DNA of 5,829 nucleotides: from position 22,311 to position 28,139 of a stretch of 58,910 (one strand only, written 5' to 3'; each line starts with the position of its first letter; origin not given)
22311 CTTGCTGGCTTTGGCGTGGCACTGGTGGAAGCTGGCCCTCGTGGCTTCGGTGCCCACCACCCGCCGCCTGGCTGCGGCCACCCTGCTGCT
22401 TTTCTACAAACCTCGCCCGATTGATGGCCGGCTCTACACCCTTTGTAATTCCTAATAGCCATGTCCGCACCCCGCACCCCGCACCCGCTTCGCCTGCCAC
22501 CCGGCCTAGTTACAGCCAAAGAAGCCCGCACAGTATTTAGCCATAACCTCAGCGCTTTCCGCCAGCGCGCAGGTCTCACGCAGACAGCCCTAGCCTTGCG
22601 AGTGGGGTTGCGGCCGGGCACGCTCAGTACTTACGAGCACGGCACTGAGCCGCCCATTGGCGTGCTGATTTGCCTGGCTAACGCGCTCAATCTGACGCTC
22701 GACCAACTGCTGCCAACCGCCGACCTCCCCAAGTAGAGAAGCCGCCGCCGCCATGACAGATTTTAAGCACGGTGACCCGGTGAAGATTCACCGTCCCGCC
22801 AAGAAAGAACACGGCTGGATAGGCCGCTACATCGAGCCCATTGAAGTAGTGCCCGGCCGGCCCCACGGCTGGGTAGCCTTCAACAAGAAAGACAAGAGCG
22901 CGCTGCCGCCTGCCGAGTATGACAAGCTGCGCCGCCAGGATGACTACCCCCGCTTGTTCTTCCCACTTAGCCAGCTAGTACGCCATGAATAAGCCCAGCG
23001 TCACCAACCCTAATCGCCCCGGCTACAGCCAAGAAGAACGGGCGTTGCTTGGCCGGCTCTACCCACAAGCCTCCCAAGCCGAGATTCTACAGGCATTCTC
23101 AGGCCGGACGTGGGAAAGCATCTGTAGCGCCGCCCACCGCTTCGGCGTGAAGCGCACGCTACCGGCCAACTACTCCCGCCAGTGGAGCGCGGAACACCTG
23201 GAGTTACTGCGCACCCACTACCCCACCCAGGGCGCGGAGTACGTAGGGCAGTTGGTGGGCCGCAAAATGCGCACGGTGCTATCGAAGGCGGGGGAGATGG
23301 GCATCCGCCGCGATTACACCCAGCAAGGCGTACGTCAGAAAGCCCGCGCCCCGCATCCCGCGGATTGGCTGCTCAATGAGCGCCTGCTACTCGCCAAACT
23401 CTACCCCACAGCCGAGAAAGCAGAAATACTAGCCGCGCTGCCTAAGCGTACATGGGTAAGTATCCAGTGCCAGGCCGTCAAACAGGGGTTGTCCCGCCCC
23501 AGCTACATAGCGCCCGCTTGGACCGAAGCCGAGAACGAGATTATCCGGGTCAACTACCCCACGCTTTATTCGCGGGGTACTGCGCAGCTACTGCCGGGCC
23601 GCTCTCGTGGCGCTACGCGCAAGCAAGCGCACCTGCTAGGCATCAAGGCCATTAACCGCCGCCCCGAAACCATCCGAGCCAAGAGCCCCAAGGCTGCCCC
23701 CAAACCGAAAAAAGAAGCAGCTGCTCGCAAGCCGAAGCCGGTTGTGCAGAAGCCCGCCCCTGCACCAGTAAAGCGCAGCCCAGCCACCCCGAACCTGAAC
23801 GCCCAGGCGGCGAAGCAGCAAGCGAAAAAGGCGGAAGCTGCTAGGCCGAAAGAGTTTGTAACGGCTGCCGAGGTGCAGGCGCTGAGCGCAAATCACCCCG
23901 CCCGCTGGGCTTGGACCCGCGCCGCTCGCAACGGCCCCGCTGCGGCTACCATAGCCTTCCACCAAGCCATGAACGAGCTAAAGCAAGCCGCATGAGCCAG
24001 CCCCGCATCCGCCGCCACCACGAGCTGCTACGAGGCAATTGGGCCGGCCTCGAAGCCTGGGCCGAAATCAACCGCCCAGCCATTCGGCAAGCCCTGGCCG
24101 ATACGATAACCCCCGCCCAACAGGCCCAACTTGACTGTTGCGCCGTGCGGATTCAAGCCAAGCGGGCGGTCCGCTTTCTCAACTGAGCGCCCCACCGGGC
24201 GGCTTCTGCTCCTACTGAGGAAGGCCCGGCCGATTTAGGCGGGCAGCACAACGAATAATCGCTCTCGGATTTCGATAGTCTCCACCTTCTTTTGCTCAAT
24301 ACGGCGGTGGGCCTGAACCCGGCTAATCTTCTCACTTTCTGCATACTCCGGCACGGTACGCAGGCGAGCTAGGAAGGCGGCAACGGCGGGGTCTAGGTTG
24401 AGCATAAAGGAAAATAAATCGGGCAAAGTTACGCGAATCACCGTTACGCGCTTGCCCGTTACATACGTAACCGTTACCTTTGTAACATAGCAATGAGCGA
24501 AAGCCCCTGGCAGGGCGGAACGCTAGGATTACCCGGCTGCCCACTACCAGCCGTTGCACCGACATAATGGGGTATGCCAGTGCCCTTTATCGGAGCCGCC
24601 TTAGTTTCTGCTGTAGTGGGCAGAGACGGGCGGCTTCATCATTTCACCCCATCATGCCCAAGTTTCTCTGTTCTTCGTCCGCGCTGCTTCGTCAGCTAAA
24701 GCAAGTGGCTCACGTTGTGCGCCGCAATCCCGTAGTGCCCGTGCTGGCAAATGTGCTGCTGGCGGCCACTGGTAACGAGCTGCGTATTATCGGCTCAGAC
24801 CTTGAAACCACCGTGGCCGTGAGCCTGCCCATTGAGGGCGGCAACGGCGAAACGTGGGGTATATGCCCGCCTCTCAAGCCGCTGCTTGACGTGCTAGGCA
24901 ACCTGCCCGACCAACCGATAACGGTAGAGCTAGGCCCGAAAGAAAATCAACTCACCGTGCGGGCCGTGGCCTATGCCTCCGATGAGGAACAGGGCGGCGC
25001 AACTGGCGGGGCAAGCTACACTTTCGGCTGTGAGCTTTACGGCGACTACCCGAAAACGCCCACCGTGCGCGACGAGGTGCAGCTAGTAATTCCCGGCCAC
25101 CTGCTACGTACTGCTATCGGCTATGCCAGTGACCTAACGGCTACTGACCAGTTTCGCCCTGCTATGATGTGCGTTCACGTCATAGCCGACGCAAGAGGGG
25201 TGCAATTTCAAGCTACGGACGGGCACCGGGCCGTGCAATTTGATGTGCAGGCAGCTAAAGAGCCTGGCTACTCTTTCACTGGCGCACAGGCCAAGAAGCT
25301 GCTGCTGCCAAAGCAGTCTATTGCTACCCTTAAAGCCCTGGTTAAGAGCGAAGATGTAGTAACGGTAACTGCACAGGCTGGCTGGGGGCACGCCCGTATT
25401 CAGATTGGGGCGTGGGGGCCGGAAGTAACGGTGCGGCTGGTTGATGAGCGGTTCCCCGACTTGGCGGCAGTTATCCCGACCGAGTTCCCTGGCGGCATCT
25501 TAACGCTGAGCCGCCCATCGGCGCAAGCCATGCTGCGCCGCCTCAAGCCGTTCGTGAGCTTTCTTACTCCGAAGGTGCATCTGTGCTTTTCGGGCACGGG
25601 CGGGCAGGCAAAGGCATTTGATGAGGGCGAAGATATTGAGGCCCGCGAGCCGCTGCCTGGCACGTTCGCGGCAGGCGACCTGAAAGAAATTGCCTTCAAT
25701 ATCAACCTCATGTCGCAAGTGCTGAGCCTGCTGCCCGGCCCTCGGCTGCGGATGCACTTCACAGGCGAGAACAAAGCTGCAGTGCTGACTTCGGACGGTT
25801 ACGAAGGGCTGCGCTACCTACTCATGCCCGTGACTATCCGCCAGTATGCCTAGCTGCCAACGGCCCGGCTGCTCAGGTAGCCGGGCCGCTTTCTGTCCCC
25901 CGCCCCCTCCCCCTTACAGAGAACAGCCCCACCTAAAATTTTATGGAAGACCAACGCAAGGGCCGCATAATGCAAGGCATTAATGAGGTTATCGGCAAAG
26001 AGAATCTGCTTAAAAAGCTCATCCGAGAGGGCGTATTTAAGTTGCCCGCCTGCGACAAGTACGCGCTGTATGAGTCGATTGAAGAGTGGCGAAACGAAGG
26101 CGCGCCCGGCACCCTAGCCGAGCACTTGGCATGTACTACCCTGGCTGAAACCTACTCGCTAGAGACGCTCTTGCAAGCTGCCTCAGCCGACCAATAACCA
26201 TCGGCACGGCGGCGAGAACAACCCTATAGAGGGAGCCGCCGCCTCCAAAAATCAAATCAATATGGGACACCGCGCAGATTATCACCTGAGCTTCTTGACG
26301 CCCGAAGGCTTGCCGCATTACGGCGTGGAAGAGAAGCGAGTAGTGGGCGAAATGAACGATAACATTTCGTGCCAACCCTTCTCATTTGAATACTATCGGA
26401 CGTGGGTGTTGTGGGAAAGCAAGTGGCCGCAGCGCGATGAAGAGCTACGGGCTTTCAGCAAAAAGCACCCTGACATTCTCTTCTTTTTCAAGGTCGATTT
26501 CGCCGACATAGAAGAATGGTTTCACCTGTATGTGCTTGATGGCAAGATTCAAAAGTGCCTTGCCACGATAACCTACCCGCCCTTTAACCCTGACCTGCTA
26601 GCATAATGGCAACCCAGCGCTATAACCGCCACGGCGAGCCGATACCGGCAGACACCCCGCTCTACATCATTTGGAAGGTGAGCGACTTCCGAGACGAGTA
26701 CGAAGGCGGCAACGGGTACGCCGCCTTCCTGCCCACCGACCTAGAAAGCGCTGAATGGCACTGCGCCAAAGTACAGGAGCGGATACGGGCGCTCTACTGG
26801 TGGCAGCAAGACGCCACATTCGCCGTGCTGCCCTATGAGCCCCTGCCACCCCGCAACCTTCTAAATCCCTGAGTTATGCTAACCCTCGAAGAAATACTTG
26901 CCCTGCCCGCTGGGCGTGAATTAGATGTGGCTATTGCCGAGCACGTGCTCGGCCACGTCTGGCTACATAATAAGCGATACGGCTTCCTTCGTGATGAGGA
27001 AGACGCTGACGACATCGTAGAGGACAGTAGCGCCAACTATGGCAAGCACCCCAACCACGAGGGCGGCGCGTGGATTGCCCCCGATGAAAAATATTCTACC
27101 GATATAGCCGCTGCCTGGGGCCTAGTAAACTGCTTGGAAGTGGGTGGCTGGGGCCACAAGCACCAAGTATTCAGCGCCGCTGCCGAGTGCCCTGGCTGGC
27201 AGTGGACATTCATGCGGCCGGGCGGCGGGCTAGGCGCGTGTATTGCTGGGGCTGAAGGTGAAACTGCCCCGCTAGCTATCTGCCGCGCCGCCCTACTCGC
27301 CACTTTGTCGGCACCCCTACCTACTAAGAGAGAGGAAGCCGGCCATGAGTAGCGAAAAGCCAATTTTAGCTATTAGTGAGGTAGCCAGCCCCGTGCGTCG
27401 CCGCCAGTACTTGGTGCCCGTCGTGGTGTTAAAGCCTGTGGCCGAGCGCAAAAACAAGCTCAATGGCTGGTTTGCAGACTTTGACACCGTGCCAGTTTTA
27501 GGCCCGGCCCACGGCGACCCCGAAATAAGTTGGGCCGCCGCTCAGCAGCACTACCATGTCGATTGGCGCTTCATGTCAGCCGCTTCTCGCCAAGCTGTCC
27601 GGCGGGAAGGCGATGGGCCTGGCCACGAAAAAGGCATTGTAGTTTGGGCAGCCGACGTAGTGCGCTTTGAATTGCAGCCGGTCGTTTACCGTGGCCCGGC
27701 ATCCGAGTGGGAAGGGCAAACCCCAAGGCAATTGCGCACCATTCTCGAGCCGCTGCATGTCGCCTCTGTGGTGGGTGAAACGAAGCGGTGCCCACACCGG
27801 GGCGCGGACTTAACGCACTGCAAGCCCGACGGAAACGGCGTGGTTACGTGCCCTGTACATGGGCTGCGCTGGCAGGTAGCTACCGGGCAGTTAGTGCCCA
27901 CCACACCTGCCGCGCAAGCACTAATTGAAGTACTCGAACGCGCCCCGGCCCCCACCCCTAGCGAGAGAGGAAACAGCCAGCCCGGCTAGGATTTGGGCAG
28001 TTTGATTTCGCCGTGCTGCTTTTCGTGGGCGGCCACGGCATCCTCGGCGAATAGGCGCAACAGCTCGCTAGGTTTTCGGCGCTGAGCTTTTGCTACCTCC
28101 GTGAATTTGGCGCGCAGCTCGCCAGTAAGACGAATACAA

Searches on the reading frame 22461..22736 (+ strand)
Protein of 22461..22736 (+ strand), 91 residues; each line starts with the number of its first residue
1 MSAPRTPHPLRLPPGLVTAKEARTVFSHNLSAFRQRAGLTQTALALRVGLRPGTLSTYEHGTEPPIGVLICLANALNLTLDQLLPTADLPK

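Call 47: search_protein_families(library=pfam, proteins=[window:22461-22736:+], max_evalue=0.001)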
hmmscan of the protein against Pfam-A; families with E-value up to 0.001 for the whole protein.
window:22461-22736:+ (91 aa): 4 families
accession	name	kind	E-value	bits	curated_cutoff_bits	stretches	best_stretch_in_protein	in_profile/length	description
PF01381.28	HTH_3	-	3.4e-11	43.4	23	1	32-83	3-55/55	Helix-turn-helix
PF13560.12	HTH_31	-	2.3e-08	34.7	27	1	29-82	5-60/64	Helix-turn-helix domain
PF12844.13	HTH_19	-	5.4e-07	29.9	30.2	1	32-88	6-63/64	Helix-turn-helix domain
PF13443.12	HTH_26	-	2.9e-06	27.9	22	1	29-84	1-58/63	Cro/C1-type HTH DNA-binding domain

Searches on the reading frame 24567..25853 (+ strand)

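Call 48: search_protein_families(library=pfam, proteins=[window:24567-25853:+], max_evalue=0.001)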
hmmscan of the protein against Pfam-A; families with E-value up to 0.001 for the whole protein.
window:24567-25853:+ (428 aa): 3 families
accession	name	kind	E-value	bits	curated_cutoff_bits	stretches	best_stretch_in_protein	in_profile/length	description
PF00712.24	DNA_pol3_beta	-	1.5e-13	51.4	24.4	1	32-130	2-97/120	DNA polymerase III beta subunit, N-terminal domain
PF02767.21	DNA_pol3_beta_2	-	6.9e-07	30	27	1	178-298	5-116/116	DNA polymerase III beta subunit, central domain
PF02768.20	DNA_pol3_beta_3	-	2.5e-06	27.7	27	1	358-422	57-120/121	DNA polymerase III beta subunit, C-terminal domain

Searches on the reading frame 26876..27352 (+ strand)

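Call 48: search_protein_families(library=pfam, proteins=[window:26876-27352:+], max_evalue=0.001)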
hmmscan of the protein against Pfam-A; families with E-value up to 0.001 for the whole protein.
window:26876-27352:+ (158 aa): 1 family
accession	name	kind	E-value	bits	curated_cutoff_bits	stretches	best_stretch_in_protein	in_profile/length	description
PF18066.6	Phage_ABA_S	-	1.4e-11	45.4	27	1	20-140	3-89/89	Phage ABA sandwich domain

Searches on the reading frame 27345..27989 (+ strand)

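Call 48: search_protein_families(library=pfam, proteins=[window:27345-27989:+], max_evalue=0.001)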
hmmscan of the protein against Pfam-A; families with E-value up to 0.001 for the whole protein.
window:27345-27989:+ (214 aa): 1 family
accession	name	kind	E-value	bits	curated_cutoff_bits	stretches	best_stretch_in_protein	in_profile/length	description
PF00355.32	Rieske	-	9e-08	32.4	20.3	1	146-191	40-82/88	Rieske [2Fe-2S] domain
